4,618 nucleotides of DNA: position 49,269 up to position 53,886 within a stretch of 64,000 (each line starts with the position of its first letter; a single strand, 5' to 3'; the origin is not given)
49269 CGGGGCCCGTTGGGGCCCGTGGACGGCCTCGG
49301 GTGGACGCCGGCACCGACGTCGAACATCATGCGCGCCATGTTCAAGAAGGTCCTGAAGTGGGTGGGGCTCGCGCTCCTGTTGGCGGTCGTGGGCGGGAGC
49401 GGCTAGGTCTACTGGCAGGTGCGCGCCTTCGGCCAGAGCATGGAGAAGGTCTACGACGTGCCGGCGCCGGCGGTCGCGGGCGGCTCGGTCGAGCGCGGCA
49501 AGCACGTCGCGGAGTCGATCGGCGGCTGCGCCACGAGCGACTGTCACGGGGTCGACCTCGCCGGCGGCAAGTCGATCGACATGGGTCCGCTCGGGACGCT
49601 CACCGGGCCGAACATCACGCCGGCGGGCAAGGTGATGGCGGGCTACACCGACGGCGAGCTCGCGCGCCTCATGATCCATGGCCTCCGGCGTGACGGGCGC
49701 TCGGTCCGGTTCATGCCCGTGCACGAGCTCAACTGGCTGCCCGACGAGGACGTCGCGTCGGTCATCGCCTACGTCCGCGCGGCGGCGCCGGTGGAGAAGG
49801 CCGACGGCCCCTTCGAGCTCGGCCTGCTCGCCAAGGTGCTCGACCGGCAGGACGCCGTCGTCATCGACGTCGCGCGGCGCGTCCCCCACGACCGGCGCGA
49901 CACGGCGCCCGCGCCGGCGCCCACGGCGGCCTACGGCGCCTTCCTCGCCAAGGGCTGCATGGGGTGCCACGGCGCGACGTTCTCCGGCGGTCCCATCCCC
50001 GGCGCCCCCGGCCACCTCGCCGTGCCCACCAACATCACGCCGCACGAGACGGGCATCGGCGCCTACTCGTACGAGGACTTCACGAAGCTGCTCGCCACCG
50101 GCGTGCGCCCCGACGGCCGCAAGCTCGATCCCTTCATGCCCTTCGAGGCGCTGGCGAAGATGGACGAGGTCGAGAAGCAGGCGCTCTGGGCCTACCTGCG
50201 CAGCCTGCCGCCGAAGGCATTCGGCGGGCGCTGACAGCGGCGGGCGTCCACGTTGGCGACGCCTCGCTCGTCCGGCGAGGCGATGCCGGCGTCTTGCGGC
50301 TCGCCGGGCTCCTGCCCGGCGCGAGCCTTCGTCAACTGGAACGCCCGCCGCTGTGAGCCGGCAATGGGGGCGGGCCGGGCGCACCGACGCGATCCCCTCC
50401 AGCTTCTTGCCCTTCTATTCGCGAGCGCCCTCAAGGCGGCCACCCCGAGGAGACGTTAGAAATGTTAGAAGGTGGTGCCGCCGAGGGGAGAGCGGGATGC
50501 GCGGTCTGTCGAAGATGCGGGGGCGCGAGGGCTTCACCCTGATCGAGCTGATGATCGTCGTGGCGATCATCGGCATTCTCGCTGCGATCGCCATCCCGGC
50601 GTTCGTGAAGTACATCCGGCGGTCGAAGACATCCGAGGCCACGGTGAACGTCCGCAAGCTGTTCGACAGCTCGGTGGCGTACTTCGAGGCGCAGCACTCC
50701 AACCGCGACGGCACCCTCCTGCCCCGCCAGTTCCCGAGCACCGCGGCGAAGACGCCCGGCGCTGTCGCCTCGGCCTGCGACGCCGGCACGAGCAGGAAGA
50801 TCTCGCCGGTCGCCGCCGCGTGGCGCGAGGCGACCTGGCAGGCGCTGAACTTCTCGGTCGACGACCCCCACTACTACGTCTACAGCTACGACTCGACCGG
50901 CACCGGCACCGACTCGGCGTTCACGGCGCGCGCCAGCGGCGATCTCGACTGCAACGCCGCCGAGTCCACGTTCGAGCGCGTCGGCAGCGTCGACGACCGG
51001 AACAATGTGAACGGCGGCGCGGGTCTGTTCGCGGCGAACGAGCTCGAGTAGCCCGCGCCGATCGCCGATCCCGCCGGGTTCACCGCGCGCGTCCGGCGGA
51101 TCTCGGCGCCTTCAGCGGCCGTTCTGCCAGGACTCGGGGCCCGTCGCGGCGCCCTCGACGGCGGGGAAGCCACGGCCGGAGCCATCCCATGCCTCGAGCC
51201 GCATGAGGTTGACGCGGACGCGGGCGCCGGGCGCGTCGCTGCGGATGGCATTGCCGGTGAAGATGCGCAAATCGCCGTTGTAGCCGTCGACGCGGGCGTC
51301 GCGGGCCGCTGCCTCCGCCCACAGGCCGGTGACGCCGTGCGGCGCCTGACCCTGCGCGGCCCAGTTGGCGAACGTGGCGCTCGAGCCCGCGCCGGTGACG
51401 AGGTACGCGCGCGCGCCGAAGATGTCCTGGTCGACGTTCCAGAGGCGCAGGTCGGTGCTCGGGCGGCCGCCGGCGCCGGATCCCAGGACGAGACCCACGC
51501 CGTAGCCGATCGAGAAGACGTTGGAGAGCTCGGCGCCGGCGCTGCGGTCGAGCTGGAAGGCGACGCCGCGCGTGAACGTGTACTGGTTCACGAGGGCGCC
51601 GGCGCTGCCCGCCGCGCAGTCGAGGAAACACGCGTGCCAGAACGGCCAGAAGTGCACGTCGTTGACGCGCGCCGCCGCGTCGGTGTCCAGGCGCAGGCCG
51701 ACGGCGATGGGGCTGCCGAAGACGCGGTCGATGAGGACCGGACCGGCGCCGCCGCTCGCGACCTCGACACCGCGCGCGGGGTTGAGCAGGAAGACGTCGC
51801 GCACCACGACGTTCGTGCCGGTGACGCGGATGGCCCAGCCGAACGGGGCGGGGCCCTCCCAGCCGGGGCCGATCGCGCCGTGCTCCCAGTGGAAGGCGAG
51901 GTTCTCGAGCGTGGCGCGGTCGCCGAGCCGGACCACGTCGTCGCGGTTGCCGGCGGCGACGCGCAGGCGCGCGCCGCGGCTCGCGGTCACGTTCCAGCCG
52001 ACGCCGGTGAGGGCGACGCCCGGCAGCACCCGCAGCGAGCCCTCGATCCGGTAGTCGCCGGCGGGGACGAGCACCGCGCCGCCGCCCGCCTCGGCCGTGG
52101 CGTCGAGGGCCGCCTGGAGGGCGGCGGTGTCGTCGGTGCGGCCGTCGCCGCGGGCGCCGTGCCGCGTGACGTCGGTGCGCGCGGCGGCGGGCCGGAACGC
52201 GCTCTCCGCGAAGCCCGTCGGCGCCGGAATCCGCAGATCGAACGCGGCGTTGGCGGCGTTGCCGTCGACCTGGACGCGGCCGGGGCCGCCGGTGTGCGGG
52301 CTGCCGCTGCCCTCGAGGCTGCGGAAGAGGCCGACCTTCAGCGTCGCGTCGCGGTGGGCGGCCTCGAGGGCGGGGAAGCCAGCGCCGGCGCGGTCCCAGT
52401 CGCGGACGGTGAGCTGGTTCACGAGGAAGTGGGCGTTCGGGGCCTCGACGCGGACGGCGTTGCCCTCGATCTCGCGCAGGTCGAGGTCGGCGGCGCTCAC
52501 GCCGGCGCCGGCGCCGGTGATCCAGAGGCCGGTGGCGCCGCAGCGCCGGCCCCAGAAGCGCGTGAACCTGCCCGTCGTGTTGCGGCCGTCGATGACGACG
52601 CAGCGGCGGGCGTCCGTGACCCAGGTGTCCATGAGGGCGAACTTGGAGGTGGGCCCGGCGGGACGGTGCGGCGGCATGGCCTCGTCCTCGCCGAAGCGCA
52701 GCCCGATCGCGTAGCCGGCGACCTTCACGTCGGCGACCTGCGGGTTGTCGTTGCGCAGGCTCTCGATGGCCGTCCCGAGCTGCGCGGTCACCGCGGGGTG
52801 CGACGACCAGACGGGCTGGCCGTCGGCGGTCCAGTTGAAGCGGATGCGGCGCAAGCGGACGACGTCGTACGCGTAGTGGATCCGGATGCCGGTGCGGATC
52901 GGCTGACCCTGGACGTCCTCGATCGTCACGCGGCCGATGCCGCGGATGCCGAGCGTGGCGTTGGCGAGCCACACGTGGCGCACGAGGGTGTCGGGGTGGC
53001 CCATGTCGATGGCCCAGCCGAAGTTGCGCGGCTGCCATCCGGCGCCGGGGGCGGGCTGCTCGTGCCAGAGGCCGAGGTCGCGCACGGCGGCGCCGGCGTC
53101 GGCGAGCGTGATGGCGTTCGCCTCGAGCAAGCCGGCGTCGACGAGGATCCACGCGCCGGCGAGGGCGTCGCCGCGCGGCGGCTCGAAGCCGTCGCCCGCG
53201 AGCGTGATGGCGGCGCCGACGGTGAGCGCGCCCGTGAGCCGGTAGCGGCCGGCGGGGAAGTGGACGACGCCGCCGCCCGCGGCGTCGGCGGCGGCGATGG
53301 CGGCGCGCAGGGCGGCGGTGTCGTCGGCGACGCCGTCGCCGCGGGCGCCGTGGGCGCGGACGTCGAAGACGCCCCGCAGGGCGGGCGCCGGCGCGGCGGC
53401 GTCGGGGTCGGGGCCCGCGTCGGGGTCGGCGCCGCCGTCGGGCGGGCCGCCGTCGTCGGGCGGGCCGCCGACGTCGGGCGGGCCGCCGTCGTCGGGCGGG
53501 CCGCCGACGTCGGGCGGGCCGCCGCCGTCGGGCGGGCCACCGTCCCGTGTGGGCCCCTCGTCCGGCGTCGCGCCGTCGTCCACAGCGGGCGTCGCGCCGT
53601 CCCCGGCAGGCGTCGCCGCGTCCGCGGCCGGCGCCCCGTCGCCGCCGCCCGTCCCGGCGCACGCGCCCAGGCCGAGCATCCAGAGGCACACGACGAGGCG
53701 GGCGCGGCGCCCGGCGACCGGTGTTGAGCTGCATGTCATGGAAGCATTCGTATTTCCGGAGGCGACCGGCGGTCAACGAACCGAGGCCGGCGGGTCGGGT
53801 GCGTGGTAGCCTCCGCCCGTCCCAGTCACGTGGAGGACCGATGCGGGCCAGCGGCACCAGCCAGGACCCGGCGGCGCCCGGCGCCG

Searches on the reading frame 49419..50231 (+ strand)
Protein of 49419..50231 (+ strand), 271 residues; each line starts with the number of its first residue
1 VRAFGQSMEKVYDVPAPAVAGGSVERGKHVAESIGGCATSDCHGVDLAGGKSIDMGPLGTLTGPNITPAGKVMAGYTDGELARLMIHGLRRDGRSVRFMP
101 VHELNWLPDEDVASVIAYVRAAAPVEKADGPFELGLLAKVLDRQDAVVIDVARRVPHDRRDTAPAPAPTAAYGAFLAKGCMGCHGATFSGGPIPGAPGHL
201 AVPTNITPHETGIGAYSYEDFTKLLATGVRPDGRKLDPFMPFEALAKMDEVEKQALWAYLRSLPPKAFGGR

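Call 21: search_protein_families(library=pfam, proteins=[window:49419-50231:+], max_evalue=0.001)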
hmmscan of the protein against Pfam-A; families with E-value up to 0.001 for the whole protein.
window:49419-50231:+ (271 aa): 2 families
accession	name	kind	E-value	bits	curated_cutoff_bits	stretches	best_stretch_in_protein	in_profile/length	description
PF00034.26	Cytochrom_C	-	2e-11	45.5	21.3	1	174-263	7-89/90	Cytochrome c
PF13442.11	Cytochrome_CBB3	-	7.7e-08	33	27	0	175-260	9-68/68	Cytochrome C oxidase, cbb3-type, subunit III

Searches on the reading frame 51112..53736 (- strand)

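Call 21: search_protein_families(library=pfam, proteins=[window:51112-53736:-], max_evalue=0.001)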
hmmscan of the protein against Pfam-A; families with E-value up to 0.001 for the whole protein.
window:51112-53736:- (874 aa): 2 families
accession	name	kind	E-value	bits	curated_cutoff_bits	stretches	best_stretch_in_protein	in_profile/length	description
PF12708.12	Pect-lyase_RHGA_epim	-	5.9e-28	98.6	27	2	124-208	2-84/213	Rhamnogalacturonase A/epimerase, pectate lyase-like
PF12218.14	End_N_terminal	-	0.00041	20.4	26.3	0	528-548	1-21/67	N terminal extension of bacteriophage endosialidase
